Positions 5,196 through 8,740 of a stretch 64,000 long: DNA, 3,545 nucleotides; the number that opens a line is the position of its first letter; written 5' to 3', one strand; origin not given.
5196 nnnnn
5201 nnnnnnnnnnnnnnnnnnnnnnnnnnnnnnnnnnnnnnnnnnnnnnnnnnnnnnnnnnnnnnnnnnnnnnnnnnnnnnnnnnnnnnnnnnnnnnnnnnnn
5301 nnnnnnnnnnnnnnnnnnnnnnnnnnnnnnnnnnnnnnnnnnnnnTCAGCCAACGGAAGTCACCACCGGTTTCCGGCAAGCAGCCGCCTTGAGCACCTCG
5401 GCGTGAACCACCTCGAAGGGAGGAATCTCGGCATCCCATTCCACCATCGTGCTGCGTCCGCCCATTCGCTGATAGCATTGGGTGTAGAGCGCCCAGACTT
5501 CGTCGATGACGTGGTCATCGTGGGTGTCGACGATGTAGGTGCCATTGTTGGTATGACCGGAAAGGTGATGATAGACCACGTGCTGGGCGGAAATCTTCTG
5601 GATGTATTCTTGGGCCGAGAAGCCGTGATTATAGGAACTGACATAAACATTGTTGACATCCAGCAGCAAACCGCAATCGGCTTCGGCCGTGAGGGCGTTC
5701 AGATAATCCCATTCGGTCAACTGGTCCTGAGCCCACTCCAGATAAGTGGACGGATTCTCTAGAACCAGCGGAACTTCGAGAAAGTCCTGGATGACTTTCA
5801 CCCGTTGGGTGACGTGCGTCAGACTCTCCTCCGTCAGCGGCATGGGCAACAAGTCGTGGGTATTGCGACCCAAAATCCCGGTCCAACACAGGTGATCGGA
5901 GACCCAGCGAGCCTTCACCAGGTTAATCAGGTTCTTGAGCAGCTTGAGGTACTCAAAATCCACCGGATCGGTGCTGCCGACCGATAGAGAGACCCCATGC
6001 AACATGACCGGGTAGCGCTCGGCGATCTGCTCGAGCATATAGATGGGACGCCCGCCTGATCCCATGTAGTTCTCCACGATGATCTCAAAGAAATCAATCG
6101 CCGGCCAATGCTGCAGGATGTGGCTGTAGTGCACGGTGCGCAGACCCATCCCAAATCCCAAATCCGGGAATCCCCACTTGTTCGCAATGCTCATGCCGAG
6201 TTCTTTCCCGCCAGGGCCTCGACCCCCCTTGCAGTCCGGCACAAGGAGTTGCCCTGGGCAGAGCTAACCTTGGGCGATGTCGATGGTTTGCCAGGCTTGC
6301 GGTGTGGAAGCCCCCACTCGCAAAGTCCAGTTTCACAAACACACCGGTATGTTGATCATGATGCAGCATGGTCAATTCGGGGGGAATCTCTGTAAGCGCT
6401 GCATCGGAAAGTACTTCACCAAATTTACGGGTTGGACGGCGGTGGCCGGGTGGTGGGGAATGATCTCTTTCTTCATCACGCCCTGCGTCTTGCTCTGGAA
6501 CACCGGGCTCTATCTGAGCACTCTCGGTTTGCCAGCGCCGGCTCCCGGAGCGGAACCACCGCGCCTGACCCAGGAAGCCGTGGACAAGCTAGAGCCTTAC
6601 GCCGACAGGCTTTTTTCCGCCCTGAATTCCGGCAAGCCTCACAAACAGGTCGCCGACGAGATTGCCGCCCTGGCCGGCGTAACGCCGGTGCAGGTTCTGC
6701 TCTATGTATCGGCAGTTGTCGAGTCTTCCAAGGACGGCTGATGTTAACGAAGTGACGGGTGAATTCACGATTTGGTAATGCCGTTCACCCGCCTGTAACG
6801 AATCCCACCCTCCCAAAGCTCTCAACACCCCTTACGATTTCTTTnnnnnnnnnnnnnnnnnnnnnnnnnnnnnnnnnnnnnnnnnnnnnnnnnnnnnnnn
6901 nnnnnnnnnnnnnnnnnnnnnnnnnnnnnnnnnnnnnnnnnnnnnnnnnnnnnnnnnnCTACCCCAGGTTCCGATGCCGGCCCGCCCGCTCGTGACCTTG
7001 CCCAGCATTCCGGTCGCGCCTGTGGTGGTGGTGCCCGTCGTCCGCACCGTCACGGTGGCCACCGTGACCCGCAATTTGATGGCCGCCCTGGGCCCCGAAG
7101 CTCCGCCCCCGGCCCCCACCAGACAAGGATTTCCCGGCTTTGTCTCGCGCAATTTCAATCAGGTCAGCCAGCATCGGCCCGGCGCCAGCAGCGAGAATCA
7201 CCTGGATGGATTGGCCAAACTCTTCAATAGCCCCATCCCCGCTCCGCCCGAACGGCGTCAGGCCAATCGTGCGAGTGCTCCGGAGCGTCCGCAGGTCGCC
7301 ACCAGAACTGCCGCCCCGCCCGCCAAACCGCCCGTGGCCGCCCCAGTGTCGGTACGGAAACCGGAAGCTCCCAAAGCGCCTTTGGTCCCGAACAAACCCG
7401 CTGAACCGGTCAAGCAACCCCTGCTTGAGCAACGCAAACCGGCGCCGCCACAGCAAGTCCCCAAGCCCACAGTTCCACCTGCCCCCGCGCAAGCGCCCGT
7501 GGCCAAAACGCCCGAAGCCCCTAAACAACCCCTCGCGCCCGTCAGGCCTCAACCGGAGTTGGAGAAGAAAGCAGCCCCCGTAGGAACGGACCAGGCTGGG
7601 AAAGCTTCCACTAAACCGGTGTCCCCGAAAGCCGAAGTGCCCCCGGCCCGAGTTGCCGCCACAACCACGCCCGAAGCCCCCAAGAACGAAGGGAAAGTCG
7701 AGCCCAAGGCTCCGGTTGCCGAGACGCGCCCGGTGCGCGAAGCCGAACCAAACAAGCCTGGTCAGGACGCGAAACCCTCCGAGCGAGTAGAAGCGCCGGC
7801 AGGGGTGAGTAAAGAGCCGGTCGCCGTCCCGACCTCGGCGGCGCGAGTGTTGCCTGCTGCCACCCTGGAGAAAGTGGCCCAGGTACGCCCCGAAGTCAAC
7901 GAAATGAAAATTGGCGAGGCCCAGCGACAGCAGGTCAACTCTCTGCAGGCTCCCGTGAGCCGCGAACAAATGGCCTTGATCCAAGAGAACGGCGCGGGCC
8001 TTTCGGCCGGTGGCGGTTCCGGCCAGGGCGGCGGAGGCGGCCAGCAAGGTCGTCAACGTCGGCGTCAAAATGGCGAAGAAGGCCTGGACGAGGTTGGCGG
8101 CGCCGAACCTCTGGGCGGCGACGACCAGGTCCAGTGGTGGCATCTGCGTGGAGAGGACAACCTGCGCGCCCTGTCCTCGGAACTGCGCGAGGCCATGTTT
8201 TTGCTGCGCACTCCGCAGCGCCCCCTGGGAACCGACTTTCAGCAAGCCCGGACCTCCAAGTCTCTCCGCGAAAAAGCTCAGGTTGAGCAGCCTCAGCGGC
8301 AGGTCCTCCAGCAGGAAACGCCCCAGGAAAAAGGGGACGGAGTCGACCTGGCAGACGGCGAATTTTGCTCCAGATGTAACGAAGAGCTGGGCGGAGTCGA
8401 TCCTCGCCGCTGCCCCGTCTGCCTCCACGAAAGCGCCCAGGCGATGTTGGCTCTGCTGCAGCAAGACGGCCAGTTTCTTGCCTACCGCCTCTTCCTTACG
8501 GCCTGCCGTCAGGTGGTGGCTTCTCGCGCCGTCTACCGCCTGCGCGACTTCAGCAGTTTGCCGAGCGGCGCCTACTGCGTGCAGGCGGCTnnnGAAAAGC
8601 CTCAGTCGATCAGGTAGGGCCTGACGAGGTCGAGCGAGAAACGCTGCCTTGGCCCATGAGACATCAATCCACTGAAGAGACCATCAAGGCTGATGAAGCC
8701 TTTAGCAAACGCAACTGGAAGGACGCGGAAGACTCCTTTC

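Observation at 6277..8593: Divergent zinc-ribbon membrane protein and a Pro-rich protein with duplicated GFPGFV motif and C-terminal zinc ribbon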

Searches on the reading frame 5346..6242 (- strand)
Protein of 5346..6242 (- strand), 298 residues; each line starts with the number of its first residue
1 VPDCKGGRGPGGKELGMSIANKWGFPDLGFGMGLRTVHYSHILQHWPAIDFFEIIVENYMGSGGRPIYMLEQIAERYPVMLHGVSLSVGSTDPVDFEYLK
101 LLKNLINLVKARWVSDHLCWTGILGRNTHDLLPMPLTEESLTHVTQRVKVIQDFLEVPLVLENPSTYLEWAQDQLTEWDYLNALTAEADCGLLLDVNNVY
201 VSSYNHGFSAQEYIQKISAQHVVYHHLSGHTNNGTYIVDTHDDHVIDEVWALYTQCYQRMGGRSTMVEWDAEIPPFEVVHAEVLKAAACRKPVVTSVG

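Call 3: search_protein_families(library=pfam, proteins=[window:5346-6242:-], max_evalue=0.1)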
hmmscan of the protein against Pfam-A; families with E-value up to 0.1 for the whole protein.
window:5346-6242:- (298 aa): 1 family
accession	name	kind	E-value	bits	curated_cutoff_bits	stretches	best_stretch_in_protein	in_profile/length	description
PF05114.20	MbnB_TglH_ChrH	-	1.9e-104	349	25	1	30-289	2-261/263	RiPP precursor modification enzyme MbnB/TglH/ChrH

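Call 4: search_protein_families(library=ncbifam, proteins=[window:5346-6242:-], max_evalue=0.1)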
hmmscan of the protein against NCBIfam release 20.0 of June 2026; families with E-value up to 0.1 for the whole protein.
window:5346-6242:- (298 aa): 5 families
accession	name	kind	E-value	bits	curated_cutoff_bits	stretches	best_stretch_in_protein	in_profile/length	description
NF050167.1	MNIO_BufB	equivalog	2.9e-103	344.8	310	1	30-286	1-261/262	MNIO family bufferin maturase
NF003818.2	PRK05409.1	equivalog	9.2e-77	258.2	360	1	30-285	2-259/264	HvfB family MNIO-type RiPP peptide maturase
NF050151.1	RiPP_MNIO_ApyH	equivalog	6e-26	91.2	400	1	28-283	13-273/283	multinuclear non-heme iron-dependent oxidative enzyme ApyH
TIGR04159.2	methbact_MbnB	equivalog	1.6e-14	54.1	325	1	45-264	19-232/261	methanobactin biosynthesis protein MbnB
NF050165.1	MNIO_ChrH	equivalog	1.2e-13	50.8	600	1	74-256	54-243/363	MNIO family chryseobactin maturase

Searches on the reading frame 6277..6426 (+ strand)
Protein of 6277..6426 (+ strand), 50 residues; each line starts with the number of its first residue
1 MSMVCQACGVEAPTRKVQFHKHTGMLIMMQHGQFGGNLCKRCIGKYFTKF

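Call 68: search_protein_families(library=pfam, proteins=[window:6277-6426:+], max_evalue=10)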
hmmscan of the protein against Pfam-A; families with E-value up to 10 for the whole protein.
window:6277-6426:+ (50 aa): 2 families
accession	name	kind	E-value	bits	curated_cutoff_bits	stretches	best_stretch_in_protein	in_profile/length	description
PF17980.7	ADD_DNMT3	-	0.12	12.8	26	1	27-47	28-48/56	DNMT3, cysteine rich ADD domain, GATA1-like zinc finger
PF14471.11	DUF4428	-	0.16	12.3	27.8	1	36-47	20-31/51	Domain of unknown function (DUF4428)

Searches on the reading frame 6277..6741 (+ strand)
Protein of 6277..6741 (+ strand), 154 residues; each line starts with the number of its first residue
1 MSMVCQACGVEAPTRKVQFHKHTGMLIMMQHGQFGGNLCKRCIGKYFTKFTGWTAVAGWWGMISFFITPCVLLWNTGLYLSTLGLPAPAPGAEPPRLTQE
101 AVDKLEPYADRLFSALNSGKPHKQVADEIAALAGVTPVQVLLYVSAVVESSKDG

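Call 3: search_protein_families(library=pfam, proteins=[window:6277-6741:+], max_evalue=0.1)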
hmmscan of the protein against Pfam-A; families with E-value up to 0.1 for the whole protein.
window:6277-6741:+ (154 aa): 0 families

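Call 4: search_protein_families(library=ncbifam, proteins=[window:6277-6741:+], max_evalue=0.1)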
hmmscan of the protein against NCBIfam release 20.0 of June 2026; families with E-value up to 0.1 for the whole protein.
window:6277-6741:+ (154 aa): 0 families

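Call 8: find_homologous_proteins(query=window:6277-6738:+)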
Query window:6277-6738:+ (154 aa): 27 proteins with E <= 0.001 among 141 candidates.
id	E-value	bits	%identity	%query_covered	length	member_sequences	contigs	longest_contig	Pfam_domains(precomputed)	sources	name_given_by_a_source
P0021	2.3e-94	332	99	94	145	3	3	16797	-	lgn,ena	-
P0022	2.2e-81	289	78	99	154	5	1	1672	-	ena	-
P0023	7.2e-80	285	76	98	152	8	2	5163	-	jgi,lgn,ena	-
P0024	2.4e-78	280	76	98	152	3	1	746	-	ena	-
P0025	1.4e-70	254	68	98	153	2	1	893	-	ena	-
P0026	3.8e-68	246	68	99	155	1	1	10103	-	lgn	-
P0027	9.8e-68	245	67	99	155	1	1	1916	-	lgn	-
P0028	1.7e-65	238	66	98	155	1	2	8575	-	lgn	-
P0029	1.1e-44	170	80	56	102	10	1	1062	-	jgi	-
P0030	2.4e-43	166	52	97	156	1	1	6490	-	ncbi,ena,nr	ncbi:MAG TPA: hypothetical protein VJ739_11190 [Gemmataceae bacterium]|nr:hypothetical protein [Gemm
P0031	3.7e-42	162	80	55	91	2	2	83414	-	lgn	-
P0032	2.4e-41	159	51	96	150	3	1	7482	-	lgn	-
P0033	6.3e-41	158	48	97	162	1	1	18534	-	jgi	jgi:hypothetical protein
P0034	2.5e-39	153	49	98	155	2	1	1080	-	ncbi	-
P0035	1.3e-37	147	48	93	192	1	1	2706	-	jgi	jgi:hypothetical protein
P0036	7.9e-37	145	47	97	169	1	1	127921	-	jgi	jgi:hypothetical protein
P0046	5.8e-24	103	34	95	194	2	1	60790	-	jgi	jgi:hypothetical protein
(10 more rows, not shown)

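Call 24: find_encoding_contigs(protein=P0036, flank=6000, max_places=1)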
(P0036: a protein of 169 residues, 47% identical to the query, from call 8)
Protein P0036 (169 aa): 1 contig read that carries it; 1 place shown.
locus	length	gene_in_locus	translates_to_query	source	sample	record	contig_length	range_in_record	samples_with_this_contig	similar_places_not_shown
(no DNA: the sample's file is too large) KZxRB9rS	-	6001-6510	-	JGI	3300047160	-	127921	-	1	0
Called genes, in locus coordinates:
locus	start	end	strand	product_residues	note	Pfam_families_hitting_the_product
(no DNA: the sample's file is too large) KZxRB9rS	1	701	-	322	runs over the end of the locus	PF00687:Ribosomal_L1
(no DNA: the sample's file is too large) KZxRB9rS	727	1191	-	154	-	PF03946:Ribosomal_L11_N, PF00298:Ribosomal_L11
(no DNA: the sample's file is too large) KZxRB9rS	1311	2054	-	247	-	PF02357:NusG, PF00467:KOW (weak)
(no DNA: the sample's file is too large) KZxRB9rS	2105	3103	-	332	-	PF00584:SecE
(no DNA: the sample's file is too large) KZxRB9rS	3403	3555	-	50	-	PF00471:Ribosomal_L33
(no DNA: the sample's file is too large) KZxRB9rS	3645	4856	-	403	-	PF00009:GTP_EFTU, PF03144:GTP_EFTU_D2, PF03143:GTP_EFTU_D3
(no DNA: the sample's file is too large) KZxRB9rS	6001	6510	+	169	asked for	-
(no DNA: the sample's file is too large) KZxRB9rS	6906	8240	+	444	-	PF07394:DUF1501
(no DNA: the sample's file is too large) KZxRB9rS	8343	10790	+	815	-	PF04151:PPC (weak)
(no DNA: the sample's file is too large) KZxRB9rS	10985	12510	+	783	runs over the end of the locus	PF07583:PSCyt2, PF07587:PSD1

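Call 25: find_encoding_contigs(protein=P0046, flank=6000, max_places=1)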
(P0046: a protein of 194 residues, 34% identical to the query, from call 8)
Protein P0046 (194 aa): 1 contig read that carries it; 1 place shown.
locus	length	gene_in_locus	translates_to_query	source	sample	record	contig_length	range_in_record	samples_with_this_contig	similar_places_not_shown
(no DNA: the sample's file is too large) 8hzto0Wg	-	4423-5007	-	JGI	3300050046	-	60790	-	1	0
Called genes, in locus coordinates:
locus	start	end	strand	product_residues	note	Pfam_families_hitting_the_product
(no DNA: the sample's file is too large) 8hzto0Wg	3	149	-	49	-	?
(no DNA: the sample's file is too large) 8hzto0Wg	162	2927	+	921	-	PF06452:CBM9_1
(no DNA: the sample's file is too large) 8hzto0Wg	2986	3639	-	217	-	-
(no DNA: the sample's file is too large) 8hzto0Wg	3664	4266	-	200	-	PF14124:DUF4291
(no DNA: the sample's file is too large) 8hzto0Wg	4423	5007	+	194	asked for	-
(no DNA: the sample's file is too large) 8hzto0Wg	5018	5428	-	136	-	PF00072:Response_reg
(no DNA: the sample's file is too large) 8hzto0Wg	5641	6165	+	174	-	PF00072:Response_reg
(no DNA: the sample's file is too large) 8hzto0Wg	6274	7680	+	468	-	PF22842:Pel9A-like_beta_helix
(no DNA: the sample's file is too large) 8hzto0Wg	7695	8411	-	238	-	PF09844:DUF2071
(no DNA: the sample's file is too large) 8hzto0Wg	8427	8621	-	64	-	-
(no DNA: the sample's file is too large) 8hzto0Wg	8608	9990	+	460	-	PF00756:Esterase (faint), PF20434:BD-FAE (faint), PF00561:Abhydrolase_1, PF12697:Abhydrolase_6 (faint), PF00326:Peptidase_S9, PF12146:Hydrolase_4 (faint)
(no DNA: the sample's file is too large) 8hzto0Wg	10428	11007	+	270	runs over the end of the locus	PF00033:Cytochrome_B, PF13631:Cytochrom_B_N_2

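Call 26: find_encoding_contigs(protein=P0033, flank=6000, max_places=1)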
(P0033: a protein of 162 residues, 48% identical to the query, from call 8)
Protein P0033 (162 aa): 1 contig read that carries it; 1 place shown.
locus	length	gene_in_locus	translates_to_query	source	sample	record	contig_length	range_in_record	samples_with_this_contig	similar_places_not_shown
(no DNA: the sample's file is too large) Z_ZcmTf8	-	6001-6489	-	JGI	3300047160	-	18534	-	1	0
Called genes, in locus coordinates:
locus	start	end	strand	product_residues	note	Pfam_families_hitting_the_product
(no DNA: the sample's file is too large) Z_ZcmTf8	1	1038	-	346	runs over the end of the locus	PF01380:SIS, PF00571:CBS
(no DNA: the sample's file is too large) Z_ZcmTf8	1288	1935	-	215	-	PF00899:ThiF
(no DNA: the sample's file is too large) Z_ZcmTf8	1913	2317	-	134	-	PF14464:Prok-JAB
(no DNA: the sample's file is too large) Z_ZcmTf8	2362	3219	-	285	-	-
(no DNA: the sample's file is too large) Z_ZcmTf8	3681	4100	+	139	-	PF05198:IF3_N, PF00707:IF3_C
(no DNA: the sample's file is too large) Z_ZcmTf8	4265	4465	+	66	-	PF01632:Ribosomal_L35p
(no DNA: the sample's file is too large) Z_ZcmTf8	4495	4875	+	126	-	PF00453:Ribosomal_L20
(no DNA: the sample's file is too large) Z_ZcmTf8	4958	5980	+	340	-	PF02912:Phe_tRNA-synt_N, PF01409:tRNA-synt_2d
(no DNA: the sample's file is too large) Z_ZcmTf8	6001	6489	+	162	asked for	-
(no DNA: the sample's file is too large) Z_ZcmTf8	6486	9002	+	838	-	PF01588:tRNA_bind, PF03483:B3_4, PF03484:B5, PF17759:tRNA_synthFbeta, PF03147:FDX-ACB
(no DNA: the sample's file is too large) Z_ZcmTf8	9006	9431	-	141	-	-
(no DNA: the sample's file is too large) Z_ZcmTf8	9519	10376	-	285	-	?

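Call 30: search_protein_families(library=padloc, proteins=[window:6277-6741:+], max_evalue=0.01)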
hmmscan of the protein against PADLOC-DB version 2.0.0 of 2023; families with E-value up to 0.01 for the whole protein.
window:6277-6741:+ (154 aa): 0 families

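Call 47: search_solved_structures(query=A2, max_evalue=5)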
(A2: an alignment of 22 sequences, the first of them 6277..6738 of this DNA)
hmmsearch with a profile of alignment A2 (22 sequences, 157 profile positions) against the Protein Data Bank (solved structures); distinct sequences matched with E-value up to 5: 5.
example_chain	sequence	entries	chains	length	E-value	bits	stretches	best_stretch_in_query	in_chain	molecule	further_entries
7kuw_A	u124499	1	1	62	0.3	14.4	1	100-147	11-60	Sequence-Based Designed Protein nmt_0994_guided_02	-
7xxf_M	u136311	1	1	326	0.9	12.9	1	57-85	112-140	Reaction center protein M chain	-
7bqq_A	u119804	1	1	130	1.3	12.4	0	100-154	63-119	Gogy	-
8qhc_A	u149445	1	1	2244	1.3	12.4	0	79-145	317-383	Protein SidH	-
8qfs_A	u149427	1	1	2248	1.3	12.4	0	79-145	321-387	Protein SidH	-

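Call 50: predict_structure(alignment_id=A2)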
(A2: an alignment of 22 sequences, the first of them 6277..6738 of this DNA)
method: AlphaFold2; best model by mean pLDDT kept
length: 154 residues; sequences in the alignment: 22
mean_pLDDT: 84.0   pTM: 0.62
mean pLDDT of the five models: 84.0, 82.7, 81.1, 79.2, 77.3
residues with pLDDT >= 90: 30; 70-90: 115; 50-70: 8; < 50: 1
segments of 3 or more residues with pLDDT < 50: none
pLDDT, mean of each block of 10 residues (from residue 1): 76 86 65 84 90 83 81 90 85 79 91 91 88 88 88 76
secondary structure, 60 per line:
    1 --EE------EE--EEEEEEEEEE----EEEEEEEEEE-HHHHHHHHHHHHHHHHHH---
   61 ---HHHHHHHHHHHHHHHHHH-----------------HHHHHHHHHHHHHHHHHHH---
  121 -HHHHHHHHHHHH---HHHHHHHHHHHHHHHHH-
elements in order: E15-24 E29-38 H40-57 H64-81 H99-117 H122-133 H137-153

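Call 71: search_protein_families(library=phrogs, proteins=[window:6277-6741:+], max_evalue=0.01)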
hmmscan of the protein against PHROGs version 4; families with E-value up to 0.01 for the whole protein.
window:6277-6741:+ (154 aa): 0 families

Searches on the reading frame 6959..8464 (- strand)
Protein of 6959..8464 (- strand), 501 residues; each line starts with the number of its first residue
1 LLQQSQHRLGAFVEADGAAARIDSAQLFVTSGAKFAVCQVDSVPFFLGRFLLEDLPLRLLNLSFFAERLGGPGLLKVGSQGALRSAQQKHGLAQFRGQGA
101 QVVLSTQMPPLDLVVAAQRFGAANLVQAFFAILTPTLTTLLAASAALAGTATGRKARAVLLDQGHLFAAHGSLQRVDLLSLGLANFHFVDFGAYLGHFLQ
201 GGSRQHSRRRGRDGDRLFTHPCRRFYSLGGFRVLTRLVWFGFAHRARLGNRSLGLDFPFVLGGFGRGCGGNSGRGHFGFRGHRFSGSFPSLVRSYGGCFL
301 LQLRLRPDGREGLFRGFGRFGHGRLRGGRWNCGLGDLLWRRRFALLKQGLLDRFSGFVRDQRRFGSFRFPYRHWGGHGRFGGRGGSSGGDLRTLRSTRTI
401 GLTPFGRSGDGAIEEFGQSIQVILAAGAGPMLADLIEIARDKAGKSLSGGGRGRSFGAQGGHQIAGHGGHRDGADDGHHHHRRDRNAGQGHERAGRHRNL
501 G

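Call 3: search_protein_families(library=pfam, proteins=[window:6959-8464:-], max_evalue=0.1)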
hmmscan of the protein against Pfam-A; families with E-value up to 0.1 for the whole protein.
window:6959-8464:- (501 aa): 0 families

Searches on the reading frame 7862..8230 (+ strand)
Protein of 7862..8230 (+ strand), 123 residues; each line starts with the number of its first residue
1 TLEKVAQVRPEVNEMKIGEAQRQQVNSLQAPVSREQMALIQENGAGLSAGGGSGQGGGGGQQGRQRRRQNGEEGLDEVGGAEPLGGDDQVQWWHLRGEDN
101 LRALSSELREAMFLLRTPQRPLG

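Call 68: search_protein_families(library=pfam, proteins=[window:7862-8230:+], max_evalue=10)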
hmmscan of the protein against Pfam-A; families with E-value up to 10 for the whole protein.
window:7862-8230:+ (123 aa): 1 family
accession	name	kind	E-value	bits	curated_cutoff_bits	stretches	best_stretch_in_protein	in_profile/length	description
PF17740.6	DUF5577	-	0.099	12.6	35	1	2-60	254-312/334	Family of unknown function (DUF5577)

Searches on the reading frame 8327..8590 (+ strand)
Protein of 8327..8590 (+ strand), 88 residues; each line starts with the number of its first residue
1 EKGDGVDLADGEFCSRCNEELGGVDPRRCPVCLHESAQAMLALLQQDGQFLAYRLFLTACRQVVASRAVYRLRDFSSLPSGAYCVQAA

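Call 68: search_protein_families(library=pfam, proteins=[window:8327-8590:+], max_evalue=10)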
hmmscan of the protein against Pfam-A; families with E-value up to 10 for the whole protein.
window:8327-8590:+ (88 aa): 5 families
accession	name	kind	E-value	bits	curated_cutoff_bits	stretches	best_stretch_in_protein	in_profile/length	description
PF12773.13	DZR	-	0.018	15.6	27.3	1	10-35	11-33/45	Double zinc ribbon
PF24460.1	DUF7575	-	0.061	13.1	28.5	1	10-21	16-27/28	Domain of unknown function (DUF7575)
PF13920.12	zf-C3HC4_3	-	0.064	13.5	27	1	13-35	25-45/49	Zinc finger, C3HC4 type (RING finger)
PF18912.6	DZR_2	-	0.069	13.4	27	1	9-35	19-45/56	Double zinc ribbon domain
PF22795.1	DUF4796_N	-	1.4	9.2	27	1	26-33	19-26/29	DUF4796 N-terminal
